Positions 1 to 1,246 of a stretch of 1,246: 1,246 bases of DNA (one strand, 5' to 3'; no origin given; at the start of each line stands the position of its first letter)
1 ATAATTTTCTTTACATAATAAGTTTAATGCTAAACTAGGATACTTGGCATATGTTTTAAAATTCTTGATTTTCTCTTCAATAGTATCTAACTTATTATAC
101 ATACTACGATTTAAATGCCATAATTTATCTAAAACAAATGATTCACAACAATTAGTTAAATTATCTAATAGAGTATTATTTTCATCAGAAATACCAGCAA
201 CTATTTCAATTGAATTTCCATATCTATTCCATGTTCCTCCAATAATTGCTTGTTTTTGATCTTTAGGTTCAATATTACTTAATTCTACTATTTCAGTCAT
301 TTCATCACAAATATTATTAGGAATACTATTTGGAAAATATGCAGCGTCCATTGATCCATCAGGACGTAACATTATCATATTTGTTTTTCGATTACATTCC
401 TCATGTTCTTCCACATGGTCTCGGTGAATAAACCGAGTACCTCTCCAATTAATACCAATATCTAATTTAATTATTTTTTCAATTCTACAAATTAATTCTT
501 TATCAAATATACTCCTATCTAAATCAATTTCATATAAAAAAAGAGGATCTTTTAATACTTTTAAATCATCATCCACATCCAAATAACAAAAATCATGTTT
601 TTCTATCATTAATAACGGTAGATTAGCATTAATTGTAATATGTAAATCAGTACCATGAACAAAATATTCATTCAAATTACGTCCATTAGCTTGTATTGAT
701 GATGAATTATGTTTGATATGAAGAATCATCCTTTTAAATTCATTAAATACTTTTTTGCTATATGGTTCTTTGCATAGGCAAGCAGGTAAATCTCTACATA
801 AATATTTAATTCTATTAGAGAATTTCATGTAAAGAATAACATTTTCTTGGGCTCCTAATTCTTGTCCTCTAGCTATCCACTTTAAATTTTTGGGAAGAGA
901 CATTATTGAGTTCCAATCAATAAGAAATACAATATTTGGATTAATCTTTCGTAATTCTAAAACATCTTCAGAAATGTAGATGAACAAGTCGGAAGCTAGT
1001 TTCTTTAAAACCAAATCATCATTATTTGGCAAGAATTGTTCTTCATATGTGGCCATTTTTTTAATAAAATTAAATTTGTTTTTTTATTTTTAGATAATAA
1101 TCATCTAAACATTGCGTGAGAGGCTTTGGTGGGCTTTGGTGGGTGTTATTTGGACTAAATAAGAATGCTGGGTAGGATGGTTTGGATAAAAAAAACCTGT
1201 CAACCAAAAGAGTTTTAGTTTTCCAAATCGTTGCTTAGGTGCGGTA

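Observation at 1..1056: The ORF track misses the dominant feature: a 352-codon minus-strand gene truncated by the window edge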

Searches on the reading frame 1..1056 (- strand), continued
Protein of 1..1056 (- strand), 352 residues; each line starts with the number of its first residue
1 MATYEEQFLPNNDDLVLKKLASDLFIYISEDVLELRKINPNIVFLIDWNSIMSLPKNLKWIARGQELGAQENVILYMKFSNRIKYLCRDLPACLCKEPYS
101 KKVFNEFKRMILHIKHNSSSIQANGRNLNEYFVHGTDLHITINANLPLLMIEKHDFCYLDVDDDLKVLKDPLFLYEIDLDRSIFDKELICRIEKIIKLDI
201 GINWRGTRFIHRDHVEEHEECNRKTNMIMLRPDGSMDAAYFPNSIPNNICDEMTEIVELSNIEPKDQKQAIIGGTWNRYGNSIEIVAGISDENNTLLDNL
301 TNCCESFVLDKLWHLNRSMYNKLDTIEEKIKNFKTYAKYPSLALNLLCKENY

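Call 69: find_encoding_contigs(protein=P0016, flank=8000, max_places=4)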
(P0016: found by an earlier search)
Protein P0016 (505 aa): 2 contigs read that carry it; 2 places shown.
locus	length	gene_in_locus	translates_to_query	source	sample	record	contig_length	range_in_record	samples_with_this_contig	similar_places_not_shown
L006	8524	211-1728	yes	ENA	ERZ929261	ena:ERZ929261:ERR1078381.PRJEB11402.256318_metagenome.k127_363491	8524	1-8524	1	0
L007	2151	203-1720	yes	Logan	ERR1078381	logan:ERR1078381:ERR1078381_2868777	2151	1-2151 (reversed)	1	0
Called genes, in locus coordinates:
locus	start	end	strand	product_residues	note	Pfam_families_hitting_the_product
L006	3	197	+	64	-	?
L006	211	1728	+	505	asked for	-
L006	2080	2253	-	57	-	-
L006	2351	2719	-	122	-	-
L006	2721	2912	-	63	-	PF09334:tRNA-synt_1g (weak)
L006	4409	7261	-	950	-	-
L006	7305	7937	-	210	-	-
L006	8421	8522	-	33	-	?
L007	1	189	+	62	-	?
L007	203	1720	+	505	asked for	-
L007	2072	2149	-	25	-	?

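Call 72: search_protein_families(library=pfam, proteins=[P0016], max_evalue=1)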
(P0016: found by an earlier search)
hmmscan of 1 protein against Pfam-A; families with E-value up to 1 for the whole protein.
P0016 (505 aa): 2 families
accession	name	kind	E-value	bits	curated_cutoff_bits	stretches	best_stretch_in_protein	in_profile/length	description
PF13640.12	2OG-FeII_Oxy_3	-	0.008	17.5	27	1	356-434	9-96/98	2OG-Fe(II) oxygenase superfamily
PF14277.12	DUF4364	-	0.029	14.6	26.9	1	211-298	45-129/162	Domain of unknown function (DUF4364)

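Call 73: search_solved_structures(query=P0016, max_evalue=0.01, show_alignments=1)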
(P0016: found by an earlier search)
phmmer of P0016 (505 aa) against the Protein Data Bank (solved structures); distinct sequences matched with E-value up to 0.01: 2.
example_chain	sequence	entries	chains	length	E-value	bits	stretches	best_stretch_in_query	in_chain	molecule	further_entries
5cg8_A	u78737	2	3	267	1.3e-12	50.4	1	222-452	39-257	Tet-like dioxygenase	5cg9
4lt5_A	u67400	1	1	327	2.8e-12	49.4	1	222-448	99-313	Naegleria Tet-like dioxygenase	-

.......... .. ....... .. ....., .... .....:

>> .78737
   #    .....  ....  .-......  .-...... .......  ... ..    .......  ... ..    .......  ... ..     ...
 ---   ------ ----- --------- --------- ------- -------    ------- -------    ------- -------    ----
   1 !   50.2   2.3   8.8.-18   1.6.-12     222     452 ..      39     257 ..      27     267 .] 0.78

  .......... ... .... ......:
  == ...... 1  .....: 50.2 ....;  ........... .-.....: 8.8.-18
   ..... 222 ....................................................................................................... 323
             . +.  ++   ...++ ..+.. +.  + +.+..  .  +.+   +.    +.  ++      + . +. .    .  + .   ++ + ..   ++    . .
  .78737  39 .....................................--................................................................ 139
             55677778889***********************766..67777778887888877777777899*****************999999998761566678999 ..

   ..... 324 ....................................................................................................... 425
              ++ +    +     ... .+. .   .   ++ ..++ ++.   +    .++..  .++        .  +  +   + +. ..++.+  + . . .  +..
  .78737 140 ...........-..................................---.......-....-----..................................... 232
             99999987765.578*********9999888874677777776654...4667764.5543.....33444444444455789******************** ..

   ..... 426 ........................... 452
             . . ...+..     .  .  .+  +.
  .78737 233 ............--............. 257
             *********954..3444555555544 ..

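Call 79: search_protein_families(library=pfam, proteins=[L006:4409-7261:-, L006:7305-7937:-, L005:2586-5729:-, L005:5861-6499:-, L005:6920-9181:+], max_evalue=0.01)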
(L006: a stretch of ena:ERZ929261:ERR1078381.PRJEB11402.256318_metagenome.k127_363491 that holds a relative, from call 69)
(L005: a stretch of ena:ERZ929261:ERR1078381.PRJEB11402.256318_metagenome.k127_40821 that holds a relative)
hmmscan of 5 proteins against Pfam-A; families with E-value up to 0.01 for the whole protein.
L006:4409-7261:- (950 aa): 0 families

L006:7305-7937:- (210 aa): 0 families

L005:2586-5729:- (1047 aa): 0 families

L005:5861-6499:- (212 aa): 0 families

L005:6920-9181:+ (753 aa): 0 families

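Call 81: predict_structure(alignment_id=A5)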
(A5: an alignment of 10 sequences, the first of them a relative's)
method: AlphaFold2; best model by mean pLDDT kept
length: 505 residues; sequences in the alignment: 10
mean_pLDDT: 70.3   pTM: 0.61
mean pLDDT of the five models: 70.3, 65.6, 63.9, 63.0, 60.6
residues with pLDDT >= 90: 51; 70-90: 239; 50-70: 134; < 50: 81
segments of 3 or more residues with pLDDT < 50: 279-282, 326-340, 360-367, 434-469, 471-473, 501-505
pLDDT, mean of each block of 10 residues (from residue 1): 77 82 90 92 93 83 72 84 89 88 89 91 71 88 84 59 86 79 80 69 74 80 85 77 86 84 66 53 53 75 76 64 49 40 57 56 46 68 77 70 84 72 55 45 36 45 43 48 60 59 44
secondary structure, 60 per line:
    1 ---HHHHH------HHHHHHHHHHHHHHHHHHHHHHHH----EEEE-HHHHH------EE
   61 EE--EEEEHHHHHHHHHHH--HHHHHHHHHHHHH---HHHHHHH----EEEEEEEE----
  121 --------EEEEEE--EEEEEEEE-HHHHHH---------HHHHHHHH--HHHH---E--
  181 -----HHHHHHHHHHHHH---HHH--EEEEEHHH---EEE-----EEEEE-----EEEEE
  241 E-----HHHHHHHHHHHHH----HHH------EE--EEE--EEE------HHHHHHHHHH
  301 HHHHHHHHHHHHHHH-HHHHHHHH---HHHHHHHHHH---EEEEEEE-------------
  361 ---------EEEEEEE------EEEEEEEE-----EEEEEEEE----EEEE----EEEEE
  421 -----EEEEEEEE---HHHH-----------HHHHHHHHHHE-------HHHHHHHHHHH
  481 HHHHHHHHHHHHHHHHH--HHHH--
elements in order: H4-8 H15-38 E43-46 H48-52 E59-62 E65-68 H69-79 H82-94 H98-104 E109-116 E129-134 E137-144 H146-151 H161-168 H171-174 H186-198 E207-211 E218-220 E226-230 E236-241 H247-259 E277-279 E282-284 H291-315 H317-324 H328-337 E341-347 E370-376 E383-390 E396-403 E408-411 E416-420 E426-433 H437-440 H452-461 H470-497 H500-503

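Call 83: fold_search(model_id=the predicted structure, library=pdb)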
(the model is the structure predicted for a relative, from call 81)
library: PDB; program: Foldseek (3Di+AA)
matches with E <= 10: 1295; with E <= 0.001: 31
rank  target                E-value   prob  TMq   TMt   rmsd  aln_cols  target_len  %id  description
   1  4lt5_A                3.5e-10  1.00  0.37  0.64   5.7       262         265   23  Structure of a Naegleria Tet-like dioxygenase in complex with 5-methylcytosine DNA (released 2013-12-18)
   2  5cg9_A                6.8e-10  1.00  0.38  0.64   6.5       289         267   20  NgTET1 in complex with 5mC DNA in space group P3221 (released 2015-09-09)
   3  5cg8_A                1.3e-09  1.00  0.38  0.64   6.4       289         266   21  NgTET1 in complex with 5hmC DNA (released 2015-09-09)
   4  5cg9_D                2.4e-09  1.00  0.38  0.66   6.0       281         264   22  NgTET1 in complex with 5mC DNA in space group P3221 (released 2015-09-09)
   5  7vpn_B                4.6e-05  1.00  0.25  0.34  13.5       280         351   14  Crystal Structure of the dioxygenase CcTet from Coprinopsis cinereain in complex with Mn(II) and N-Oxalylglycine (released 2022-03-30)
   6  7vpn_A                5.1e-05  1.00  0.26  0.35  12.2       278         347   13  Crystal Structure of the dioxygenase CcTet from Coprinopsis cinereain in complex with Mn(II) and N-Oxalylglycine (released 2022-03-30)
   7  7vpn_D                6.1e-05  1.00  0.26  0.38   7.6       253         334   14  Crystal Structure of the dioxygenase CcTet from Coprinopsis cinereain in complex with Mn(II) and N-Oxalylglycine (released 2022-03-30)
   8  7w5p_H                8.0e-05  1.00  0.24  0.31   9.1       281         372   11  Crystal Structure of the dioxygenase CcTet from Coprinopsis cinereain bound to 12bp N6-methyldeoxyadenine (6mA) contai (released 2022-03-30)
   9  7vpn_C                9.5e-05  1.00  0.27  0.36  15.3       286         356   13  Crystal Structure of the dioxygenase CcTet from Coprinopsis cinereain in complex with Mn(II) and N-Oxalylglycine (released 2022-03-30)
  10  7w5p_D                1.0e-04  1.00  0.24  0.30  13.2       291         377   12  Crystal Structure of the dioxygenase CcTet from Coprinopsis cinereain bound to 12bp N6-methyldeoxyadenine (6mA) contai (released 2022-03-30)
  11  8jkk_D                1.1e-04  1.00  0.25  0.32   8.6       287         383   13  Crystal Structure of the dioxygenase CcTet from Coprinopsis cinerea bound to 12bp 5-methylcytosine (5mC) containing du (released 2024-03-06)
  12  8jkk_J                1.1e-04  1.00  0.24  0.31   9.8       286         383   12  Crystal Structure of the dioxygenase CcTet from Coprinopsis cinerea bound to 12bp 5-methylcytosine (5mC) containing du (released 2024-03-06)
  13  8jkk_G                1.3e-04  1.00  0.24  0.31   9.3       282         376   12  Crystal Structure of the dioxygenase CcTet from Coprinopsis cinerea bound to 12bp 5-methylcytosine (5mC) containing du (released 2024-03-06)
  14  7w5p_G                1.3e-04  1.00  0.25  0.32  13.0       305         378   11  Crystal Structure of the dioxygenase CcTet from Coprinopsis cinereain bound to 12bp N6-methyldeoxyadenine (6mA) contai (released 2022-03-30)
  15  7w5p_A                1.4e-04  1.00  0.25  0.32  12.0       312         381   12  Crystal Structure of the dioxygenase CcTet from Coprinopsis cinereain bound to 12bp N6-methyldeoxyadenine (6mA) contai (released 2022-03-30)
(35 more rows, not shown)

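Call 86: find_encoding_contigs(protein=P0018, flank=8000, max_places=3)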
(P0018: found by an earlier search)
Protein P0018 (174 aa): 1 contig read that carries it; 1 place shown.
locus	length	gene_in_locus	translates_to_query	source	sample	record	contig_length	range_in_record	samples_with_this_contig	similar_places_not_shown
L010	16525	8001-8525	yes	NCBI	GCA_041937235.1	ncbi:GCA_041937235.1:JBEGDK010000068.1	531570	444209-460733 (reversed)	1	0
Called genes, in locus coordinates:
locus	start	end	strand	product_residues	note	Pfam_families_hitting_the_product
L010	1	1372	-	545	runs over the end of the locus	-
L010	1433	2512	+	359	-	PF13532:2OG-FeII_Oxy_2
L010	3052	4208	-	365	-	PF00339:Arrestin_N (faint), PF02752:Arrestin_C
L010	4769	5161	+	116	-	-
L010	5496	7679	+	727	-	-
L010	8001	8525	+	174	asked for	-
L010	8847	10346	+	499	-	PF14033:DUF4246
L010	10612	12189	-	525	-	PF00013:KH_1 (weak), PF22675:KH-I_KHDC4-BBP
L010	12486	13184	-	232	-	PF01209:Ubie_methyltran, PF13489:Methyltransf_23, PF13847:Methyltransf_31, PF08241:Methyltransf_11, PF08242:Methyltransf_12, PF13649:Methyltransf_25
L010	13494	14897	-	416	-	PF25390:WD40_RLD (weak)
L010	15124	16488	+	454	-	PF23598:LRR_14 (faint)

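Call 87: find_encoding_contigs(protein=P0013, flank=8000, max_places=3)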
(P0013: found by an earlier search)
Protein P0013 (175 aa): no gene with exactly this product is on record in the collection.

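Call 97: find_encoding_contigs(protein=P0015, flank=3000, max_places=3)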
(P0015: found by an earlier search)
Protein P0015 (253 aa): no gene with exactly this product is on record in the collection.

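Call 100: search_protein_families(library=pfam, proteins=[L006:3-194:+], max_evalue=1)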
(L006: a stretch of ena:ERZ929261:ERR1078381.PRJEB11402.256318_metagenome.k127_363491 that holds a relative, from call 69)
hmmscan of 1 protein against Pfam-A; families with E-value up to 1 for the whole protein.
L006:3-194:+ (64 aa): 0 families

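Call 102: search_solved_structures(query=L006:4409-7258:-, max_evalue=0.01)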
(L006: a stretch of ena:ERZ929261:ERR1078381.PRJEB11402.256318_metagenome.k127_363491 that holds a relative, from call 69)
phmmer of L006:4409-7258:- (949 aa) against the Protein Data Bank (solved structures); distinct sequences matched with E-value up to 0.01: 0.

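Call 103: search_solved_structures(query=L005:2586-5726:-, max_evalue=0.01)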
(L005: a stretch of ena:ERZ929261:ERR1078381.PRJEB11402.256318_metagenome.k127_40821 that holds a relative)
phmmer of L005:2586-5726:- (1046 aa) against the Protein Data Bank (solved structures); distinct sequences matched with E-value up to 0.01: 0.

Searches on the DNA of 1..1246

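Call 15: search_rna_families(source=window, threshold=evalue, max_evalue=1)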
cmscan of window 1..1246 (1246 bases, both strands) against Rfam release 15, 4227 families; matches with E-value up to 1: 1.
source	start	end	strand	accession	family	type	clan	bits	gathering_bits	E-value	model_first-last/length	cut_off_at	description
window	1025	1068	+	RF02350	psRNA6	Gene; sRNA;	-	12.4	60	0.91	1-333/333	no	Nitrosomonas sRNA psRNA6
